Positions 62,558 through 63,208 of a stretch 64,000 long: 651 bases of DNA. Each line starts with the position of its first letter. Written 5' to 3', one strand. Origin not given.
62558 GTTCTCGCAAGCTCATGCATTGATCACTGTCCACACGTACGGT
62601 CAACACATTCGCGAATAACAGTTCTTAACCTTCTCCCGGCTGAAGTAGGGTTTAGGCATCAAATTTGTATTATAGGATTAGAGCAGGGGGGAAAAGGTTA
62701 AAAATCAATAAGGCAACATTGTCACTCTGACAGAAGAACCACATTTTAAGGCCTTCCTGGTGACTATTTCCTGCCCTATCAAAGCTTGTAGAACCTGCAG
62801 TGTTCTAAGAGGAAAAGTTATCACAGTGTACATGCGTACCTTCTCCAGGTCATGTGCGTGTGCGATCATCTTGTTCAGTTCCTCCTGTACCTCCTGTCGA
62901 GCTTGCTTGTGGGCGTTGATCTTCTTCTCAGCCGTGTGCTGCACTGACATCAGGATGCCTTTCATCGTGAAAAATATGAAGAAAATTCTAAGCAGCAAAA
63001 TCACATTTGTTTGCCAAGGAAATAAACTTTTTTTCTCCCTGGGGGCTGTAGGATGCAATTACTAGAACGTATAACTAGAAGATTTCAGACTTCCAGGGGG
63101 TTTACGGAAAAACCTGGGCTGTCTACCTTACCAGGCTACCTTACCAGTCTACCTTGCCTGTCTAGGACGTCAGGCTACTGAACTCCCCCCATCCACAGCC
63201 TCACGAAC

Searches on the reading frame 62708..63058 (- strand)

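Call 50: search_protein_families(library=pfam, proteins=[window:62708-63058:-], max_evalue=0.01)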
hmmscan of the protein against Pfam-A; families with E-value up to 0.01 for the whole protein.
window:62708-63058:- (117 aa): 2 families
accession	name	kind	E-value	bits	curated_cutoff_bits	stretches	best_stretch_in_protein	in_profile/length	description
PF19579.4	FtsL_2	-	0.0017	18.7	24.6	1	25-81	21-76/100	Bacteriodetes cell division protein (FtsL-like)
PF13623.11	SurA_N_2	-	0.0077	16.6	28.5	0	17-110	13-110/145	SurA-like N-terminal domain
